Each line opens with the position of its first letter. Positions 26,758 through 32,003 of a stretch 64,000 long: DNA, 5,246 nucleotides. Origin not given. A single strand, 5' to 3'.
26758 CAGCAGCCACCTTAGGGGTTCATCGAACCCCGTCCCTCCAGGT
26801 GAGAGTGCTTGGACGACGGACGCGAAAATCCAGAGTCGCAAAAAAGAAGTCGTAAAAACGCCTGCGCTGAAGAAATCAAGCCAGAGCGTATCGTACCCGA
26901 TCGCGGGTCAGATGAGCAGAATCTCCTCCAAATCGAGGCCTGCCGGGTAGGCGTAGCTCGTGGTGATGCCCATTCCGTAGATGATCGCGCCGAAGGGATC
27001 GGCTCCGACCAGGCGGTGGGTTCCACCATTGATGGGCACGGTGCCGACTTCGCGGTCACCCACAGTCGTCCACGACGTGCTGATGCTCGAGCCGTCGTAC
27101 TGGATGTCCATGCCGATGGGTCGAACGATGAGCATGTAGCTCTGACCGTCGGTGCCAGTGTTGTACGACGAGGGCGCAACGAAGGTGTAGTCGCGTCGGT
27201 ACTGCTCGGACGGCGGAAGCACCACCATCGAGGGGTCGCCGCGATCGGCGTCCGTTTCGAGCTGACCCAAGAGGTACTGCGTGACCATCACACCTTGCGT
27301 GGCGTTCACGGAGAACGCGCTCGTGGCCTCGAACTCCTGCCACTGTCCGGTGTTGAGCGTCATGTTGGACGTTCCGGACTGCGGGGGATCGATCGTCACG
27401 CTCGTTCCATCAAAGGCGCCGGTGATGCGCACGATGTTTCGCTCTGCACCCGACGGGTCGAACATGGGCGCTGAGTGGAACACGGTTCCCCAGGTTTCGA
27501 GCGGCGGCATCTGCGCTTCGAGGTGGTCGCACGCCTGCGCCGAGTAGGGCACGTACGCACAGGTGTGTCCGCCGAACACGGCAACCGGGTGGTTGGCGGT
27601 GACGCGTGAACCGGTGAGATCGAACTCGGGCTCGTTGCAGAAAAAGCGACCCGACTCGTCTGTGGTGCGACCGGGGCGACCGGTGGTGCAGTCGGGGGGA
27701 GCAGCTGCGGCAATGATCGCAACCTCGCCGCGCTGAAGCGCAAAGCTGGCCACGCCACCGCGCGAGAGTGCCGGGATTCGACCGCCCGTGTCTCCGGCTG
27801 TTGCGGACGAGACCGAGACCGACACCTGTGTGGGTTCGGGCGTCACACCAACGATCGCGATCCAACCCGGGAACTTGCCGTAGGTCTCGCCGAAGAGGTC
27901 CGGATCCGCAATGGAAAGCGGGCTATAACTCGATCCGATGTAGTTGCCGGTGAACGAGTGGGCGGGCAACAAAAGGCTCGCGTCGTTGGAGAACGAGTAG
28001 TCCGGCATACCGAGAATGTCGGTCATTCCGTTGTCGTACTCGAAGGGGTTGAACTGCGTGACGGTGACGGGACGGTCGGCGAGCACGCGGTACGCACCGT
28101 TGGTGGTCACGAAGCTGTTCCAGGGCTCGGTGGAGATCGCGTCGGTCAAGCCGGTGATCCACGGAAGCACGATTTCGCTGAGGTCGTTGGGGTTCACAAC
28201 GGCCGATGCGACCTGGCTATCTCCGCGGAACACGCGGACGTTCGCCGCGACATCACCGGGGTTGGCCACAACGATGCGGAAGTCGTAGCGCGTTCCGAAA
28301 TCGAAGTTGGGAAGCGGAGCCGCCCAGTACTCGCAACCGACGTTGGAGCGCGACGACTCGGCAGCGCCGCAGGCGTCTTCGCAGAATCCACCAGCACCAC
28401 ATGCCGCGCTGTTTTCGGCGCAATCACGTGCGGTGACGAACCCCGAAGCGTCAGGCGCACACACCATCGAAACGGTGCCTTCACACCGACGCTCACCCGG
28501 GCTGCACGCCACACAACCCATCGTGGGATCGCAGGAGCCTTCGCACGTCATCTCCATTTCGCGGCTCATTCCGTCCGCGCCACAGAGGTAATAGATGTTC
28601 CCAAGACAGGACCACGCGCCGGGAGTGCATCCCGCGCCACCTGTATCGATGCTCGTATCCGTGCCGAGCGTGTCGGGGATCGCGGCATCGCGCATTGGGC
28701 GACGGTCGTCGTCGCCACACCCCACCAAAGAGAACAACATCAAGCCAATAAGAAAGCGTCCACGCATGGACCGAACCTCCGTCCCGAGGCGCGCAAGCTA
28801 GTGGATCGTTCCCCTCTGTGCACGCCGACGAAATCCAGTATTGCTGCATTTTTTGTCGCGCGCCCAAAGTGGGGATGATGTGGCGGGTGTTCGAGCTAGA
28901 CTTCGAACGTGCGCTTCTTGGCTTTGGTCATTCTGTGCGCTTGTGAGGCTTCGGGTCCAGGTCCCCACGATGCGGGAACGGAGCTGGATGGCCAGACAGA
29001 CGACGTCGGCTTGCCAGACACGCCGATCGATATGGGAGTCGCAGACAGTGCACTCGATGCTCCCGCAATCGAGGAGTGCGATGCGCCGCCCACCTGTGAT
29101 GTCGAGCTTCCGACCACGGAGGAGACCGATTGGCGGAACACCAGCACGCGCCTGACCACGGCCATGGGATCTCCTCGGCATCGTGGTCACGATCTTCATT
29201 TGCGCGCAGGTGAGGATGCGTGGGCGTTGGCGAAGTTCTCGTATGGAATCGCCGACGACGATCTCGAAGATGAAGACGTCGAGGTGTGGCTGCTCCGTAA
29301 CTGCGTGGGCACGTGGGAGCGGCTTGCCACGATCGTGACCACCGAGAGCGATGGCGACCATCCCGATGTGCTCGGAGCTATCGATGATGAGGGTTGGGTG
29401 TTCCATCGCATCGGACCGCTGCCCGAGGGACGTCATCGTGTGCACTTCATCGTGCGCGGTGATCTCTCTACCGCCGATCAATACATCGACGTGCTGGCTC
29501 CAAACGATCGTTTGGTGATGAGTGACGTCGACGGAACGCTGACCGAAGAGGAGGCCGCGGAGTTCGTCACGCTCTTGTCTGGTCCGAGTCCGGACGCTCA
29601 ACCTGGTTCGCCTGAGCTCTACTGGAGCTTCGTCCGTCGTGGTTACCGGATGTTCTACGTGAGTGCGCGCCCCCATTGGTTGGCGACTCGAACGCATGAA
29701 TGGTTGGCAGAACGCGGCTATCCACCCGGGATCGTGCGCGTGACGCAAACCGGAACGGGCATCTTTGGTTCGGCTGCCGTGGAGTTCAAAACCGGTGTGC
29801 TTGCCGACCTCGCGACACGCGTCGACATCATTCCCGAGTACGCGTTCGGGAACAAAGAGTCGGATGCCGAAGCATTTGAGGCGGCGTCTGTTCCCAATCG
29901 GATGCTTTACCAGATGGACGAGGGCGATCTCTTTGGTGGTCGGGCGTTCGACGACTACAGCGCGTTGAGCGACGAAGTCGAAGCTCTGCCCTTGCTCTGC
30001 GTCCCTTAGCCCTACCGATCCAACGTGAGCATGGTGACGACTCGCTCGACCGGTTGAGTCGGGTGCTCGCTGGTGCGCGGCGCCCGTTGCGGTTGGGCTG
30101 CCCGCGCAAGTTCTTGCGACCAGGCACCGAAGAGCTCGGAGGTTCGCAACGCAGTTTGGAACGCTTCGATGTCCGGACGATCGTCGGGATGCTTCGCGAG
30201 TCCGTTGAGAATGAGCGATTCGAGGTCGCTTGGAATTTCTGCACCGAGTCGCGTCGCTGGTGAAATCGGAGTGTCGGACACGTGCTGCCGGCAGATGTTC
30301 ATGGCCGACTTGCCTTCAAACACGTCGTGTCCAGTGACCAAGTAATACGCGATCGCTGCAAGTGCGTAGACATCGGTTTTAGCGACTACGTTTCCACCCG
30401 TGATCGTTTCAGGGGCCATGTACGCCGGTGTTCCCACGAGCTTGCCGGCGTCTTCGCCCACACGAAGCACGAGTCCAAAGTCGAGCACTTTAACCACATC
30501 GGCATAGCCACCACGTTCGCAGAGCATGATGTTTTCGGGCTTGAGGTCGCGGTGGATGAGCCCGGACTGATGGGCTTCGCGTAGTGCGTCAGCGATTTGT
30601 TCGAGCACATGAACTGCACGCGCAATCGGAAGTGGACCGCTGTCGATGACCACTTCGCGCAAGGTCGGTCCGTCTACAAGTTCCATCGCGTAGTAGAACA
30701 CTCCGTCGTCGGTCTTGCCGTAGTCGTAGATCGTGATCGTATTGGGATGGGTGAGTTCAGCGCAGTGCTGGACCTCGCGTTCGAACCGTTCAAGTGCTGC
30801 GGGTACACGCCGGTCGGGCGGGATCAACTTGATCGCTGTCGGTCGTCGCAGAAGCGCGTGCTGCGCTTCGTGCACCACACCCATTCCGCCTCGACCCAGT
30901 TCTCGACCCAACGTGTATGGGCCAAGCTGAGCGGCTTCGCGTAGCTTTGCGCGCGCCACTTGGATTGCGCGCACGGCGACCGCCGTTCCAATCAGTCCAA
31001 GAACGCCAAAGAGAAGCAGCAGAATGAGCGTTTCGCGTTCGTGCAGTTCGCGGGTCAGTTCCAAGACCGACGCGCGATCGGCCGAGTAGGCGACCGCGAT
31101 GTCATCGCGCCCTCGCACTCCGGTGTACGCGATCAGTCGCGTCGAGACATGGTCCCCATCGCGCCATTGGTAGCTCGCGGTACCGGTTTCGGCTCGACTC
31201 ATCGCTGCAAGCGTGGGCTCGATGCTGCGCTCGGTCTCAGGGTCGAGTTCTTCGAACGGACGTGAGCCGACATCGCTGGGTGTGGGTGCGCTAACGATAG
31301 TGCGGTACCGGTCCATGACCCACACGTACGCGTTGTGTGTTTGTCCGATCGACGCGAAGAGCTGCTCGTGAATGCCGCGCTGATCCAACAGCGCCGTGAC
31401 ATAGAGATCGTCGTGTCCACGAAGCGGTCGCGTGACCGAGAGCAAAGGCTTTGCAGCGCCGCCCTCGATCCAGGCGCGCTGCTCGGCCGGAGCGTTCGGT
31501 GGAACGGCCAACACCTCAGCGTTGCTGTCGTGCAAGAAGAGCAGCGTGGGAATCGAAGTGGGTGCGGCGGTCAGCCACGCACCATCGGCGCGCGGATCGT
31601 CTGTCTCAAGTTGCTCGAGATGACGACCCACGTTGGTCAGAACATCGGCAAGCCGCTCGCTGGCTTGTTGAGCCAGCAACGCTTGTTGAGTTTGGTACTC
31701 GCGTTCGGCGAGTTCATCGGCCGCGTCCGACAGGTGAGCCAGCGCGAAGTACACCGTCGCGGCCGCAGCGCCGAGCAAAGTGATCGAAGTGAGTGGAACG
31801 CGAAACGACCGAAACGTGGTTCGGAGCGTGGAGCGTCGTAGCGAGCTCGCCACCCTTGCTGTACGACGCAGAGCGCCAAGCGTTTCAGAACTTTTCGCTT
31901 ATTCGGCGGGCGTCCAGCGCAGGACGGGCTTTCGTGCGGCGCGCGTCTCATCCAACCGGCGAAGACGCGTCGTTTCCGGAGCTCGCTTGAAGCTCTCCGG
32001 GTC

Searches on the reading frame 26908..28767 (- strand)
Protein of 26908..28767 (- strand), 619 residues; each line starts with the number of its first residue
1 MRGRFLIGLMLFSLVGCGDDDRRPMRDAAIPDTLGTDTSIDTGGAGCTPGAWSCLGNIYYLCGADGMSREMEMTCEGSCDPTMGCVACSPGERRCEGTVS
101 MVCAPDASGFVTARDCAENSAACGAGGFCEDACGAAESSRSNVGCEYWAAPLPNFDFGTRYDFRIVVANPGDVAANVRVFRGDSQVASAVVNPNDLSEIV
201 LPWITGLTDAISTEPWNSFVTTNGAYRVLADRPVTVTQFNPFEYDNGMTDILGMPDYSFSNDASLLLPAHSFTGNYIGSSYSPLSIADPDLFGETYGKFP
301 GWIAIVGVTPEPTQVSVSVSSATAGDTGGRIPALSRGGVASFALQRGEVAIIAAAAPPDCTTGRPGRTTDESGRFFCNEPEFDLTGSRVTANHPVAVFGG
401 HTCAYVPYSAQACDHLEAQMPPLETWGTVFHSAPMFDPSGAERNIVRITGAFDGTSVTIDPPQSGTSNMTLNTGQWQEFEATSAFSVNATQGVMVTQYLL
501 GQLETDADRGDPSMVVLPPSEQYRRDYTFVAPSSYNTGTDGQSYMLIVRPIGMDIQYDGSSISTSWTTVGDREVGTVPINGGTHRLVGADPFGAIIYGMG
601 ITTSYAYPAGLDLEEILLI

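Call 3: search_protein_families(library=pfam, proteins=[window:26908-28767:-], max_evalue=0.1)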
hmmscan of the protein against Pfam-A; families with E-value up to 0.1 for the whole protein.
window:26908-28767:- (619 aa): 1 family
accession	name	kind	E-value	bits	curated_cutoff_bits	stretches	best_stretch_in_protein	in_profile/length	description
PF17517.7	IgGFc_binding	-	9.6e-70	235.6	25.6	1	262-598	1-297/297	IgGFc binding protein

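Call 4: search_protein_families(library=ncbifam, proteins=[window:26908-28767:-], max_evalue=0.1)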
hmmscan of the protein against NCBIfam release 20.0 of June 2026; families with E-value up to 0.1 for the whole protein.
window:26908-28767:- (619 aa): 1 family
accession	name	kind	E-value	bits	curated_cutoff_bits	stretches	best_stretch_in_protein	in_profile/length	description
NF058615.1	cyano_YWSERL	exception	0.032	14.2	50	1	565-597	5-37/42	YWSERL motif small protein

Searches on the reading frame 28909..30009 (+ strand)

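Call 3: search_protein_families(library=pfam, proteins=[window:28909-30009:+], max_evalue=0.1)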
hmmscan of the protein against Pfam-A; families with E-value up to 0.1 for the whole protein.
window:28909-30009:+ (366 aa): 5 families
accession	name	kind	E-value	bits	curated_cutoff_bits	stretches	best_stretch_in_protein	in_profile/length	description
PF24694.1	LNS2_PITM1-3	-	8.6e-17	61.8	27.7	1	203-335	1-122/124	PITM 1-3, LNS2 domain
PF08235.19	LNS2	-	3.1e-12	46.9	32.3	1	171-338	15-198/226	LNS2 (Lipin/Ned1/Smp2)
PF24695.1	PITM1-3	-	6.9e-09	36.3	27.7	1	90-195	2-98/98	PITM 1-3, beta-sandwich domain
PF09949.15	APP1_cat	-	3.3e-05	24.3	27.1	1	203-287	3-97/154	Phosphatidate phosphatase APP1, catalytic domain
PF03767.20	Acid_phosphat_B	-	0.037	14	27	1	229-272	120-163/230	HAD superfamily, subfamily IIIB (Acid phosphatase)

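Call 4: search_protein_families(library=ncbifam, proteins=[window:28909-30009:+], max_evalue=0.1)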
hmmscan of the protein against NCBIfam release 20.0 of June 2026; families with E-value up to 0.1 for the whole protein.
window:28909-30009:+ (366 aa): 0 families

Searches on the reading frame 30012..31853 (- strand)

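Call 42: search_protein_families(library=pfam, proteins=[window:30012-31853:-], max_evalue=0.001)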
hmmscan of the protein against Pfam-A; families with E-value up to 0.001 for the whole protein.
window:30012-31853:- (613 aa): 5 families
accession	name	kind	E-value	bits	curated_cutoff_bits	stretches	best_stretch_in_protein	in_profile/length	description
PF00069.31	Pkinase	-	4.7e-45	154.5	31.7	1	313-564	1-256/263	Protein kinase domain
PF07714.23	PK_Tyr_Ser-Thr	-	6e-25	88.5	23.1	1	314-567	2-256/258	Protein tyrosine and serine/threonine kinase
PF02743.24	dCache_1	-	1.3e-07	31.8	45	1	52-245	6-229/240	Cache domain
PF01636.29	APH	-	5.9e-05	23.4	23.2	0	410-460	147-195/239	Phosphotransferase enzyme family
PF17200.10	sCache_2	-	0.00016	22.1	25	1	168-235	47-116/155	Single Cache domain 2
